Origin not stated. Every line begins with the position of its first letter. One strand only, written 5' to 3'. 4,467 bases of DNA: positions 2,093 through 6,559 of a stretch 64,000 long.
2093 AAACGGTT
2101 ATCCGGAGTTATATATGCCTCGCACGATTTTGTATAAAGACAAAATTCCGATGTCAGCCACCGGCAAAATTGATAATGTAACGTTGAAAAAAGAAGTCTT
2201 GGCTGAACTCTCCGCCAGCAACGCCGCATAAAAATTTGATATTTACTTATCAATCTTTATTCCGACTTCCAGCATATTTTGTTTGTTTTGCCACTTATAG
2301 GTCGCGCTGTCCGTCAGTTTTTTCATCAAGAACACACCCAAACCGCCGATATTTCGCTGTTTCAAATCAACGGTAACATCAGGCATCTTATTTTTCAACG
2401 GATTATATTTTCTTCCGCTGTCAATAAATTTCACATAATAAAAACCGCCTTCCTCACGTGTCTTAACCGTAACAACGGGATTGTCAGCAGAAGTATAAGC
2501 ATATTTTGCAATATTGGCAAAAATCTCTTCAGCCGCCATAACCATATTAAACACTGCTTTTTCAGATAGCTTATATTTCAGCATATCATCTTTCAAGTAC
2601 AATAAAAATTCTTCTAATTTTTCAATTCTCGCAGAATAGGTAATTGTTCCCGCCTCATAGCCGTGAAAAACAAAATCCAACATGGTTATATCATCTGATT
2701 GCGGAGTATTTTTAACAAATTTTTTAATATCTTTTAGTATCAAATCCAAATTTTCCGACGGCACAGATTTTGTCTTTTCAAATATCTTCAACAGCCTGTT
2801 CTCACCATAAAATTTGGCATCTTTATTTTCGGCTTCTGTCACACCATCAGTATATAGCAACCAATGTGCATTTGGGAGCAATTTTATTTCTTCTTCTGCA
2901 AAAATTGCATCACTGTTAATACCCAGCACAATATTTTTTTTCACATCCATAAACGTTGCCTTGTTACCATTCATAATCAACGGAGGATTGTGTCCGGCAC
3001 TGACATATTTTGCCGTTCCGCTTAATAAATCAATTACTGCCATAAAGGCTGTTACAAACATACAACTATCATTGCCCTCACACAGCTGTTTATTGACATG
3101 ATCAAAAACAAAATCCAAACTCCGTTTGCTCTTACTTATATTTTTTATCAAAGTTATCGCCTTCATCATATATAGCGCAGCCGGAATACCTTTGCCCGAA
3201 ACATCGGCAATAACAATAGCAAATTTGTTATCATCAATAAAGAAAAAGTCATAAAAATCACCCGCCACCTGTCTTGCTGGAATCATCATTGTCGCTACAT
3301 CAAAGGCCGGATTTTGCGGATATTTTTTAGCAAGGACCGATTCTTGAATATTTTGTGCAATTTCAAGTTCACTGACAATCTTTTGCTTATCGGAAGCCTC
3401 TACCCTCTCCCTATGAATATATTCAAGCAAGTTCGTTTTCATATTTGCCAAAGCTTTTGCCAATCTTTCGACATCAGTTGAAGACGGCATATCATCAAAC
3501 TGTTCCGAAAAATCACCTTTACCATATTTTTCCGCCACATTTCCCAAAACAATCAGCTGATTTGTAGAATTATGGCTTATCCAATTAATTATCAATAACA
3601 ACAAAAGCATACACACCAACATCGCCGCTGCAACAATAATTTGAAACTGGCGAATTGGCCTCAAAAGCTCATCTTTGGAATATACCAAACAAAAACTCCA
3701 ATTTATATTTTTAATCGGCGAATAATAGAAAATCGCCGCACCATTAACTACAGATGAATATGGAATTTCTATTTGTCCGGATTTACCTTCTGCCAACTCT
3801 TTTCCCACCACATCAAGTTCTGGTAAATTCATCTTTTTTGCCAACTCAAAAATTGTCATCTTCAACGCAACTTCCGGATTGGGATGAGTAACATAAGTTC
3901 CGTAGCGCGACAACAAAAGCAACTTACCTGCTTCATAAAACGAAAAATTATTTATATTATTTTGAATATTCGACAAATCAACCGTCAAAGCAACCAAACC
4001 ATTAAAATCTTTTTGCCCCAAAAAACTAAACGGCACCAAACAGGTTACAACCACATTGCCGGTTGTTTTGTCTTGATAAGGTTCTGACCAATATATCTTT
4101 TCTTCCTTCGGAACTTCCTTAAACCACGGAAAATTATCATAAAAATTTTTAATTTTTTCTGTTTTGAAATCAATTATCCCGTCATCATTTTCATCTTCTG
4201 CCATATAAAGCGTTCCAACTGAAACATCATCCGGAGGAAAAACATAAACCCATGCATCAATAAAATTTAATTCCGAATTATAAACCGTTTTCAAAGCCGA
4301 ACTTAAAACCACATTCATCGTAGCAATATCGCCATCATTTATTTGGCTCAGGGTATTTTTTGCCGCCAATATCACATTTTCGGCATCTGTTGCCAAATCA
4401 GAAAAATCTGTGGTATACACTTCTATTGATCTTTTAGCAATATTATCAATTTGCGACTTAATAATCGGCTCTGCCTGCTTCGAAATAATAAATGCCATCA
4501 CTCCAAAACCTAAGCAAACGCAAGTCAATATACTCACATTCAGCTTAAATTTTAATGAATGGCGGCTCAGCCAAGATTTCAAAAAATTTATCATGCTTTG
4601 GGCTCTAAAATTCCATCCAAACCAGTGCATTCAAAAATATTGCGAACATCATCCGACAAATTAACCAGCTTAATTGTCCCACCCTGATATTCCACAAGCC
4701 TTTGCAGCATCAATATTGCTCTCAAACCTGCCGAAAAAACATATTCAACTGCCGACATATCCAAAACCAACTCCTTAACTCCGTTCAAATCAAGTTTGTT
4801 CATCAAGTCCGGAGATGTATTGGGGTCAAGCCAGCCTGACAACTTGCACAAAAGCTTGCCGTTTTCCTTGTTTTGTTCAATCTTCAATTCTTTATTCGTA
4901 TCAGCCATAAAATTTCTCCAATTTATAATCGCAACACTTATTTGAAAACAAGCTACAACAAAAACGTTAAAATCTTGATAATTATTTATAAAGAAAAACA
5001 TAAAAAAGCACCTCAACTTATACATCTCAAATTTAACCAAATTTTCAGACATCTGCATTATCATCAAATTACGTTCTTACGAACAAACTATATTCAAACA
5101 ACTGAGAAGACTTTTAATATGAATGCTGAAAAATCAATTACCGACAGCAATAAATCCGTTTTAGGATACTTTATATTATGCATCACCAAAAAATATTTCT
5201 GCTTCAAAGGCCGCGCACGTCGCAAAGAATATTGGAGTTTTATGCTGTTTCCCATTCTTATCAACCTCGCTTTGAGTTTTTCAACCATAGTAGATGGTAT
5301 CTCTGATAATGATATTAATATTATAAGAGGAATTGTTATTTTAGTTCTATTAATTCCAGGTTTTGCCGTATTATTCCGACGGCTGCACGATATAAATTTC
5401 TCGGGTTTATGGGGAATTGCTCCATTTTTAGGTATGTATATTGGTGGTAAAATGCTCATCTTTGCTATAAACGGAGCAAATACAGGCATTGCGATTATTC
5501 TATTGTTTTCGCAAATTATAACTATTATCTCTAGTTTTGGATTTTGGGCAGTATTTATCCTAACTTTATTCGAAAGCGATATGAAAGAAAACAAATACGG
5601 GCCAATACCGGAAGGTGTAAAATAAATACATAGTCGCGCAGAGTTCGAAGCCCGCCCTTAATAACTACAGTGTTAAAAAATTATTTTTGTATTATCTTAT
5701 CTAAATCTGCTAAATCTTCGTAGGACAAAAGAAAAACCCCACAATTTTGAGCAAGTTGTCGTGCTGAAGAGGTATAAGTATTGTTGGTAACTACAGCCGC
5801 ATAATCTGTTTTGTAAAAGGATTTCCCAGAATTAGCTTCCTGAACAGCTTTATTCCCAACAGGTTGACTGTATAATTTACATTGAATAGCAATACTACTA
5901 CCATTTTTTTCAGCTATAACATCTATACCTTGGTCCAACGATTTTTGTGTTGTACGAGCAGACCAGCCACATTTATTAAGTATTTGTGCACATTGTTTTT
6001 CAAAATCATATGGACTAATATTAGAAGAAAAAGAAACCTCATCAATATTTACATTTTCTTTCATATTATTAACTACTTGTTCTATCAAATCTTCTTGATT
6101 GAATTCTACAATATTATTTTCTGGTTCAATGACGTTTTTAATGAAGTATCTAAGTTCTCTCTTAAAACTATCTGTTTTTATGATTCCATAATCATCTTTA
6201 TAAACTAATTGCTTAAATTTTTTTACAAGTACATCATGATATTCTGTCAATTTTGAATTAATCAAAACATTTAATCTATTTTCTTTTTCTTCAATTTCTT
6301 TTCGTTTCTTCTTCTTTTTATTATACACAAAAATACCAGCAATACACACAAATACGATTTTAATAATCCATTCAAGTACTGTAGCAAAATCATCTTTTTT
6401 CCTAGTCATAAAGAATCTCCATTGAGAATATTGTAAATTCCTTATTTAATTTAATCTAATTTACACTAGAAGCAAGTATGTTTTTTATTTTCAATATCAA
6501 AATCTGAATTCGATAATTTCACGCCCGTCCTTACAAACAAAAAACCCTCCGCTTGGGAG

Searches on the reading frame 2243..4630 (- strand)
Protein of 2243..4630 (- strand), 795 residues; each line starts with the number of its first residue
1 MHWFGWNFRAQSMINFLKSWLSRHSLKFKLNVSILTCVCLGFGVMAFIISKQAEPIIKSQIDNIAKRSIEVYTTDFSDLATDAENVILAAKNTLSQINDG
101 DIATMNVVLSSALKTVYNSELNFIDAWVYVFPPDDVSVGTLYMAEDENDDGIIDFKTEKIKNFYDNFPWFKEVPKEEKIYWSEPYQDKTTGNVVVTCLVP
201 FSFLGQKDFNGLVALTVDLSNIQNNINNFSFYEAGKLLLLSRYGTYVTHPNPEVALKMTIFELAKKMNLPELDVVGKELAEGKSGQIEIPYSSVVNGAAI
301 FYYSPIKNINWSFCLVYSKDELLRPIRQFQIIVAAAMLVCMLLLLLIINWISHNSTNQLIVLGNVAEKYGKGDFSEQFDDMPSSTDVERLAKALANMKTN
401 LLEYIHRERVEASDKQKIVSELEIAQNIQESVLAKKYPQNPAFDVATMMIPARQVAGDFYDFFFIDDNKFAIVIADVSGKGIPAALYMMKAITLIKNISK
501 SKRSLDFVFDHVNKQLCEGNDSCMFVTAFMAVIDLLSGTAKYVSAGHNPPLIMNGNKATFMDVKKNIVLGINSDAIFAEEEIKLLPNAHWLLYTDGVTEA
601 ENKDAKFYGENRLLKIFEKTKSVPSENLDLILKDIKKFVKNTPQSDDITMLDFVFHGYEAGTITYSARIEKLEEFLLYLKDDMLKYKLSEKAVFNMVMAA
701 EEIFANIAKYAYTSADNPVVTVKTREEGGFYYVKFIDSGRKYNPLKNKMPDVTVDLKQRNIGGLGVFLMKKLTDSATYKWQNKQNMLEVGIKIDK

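Call 39: search_protein_families(library=pfam, proteins=[window:2243-4630:-], max_evalue=0.01)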
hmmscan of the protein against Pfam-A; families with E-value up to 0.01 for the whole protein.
window:2243-4630:- (795 aa): 5 families
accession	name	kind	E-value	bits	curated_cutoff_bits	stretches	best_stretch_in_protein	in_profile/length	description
PF07228.17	SpoIIE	-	2.7e-47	161.6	25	1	466-651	1-187/192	Stage II sporulation protein E (SpoIIE)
PF13581.12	HATPase_c_2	-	5.6e-15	55.9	27.4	1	666-788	2-124/127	Histidine kinase-like ATPase domain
PF02743.24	dCache_1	-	3.8e-12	46.7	45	1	129-313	72-237/240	Cache domain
PF22673.2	MCP-like_PDC_1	-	1.4e-10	42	27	1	113-224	5-113/113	Methyl-accepting chemotaxis protein-like, first PDC sensor domain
PF10805.13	DUF2730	-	0.0041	17.6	24.9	0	328-402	6-80/102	Protein of unknown function (DUF2730)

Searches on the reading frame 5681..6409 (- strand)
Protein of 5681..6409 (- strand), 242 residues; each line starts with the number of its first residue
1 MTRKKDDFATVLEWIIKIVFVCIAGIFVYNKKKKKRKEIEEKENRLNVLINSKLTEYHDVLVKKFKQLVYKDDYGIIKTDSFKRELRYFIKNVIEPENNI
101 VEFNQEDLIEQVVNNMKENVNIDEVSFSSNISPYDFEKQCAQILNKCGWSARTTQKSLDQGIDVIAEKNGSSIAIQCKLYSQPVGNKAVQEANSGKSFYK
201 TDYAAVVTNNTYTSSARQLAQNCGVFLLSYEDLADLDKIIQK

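Call 39: search_protein_families(library=pfam, proteins=[window:5681-6409:-], max_evalue=0.01)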
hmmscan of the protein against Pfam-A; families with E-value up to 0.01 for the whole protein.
window:5681-6409:- (242 aa): 3 families
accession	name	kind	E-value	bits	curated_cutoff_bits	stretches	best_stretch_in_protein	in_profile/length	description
PF04471.18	Mrr_cat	-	3.1e-24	85.7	21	1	130-236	3-114/115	Restriction endonuclease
PF22722.2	NA-iREase1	-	3.4e-12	46.7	27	1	136-235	1-106/106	NACHT-associated inactive Restriction Endonuclease 1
PF13156.12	Mrr_cat_2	-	3.6e-09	37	22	1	139-235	9-112/127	Restriction endonuclease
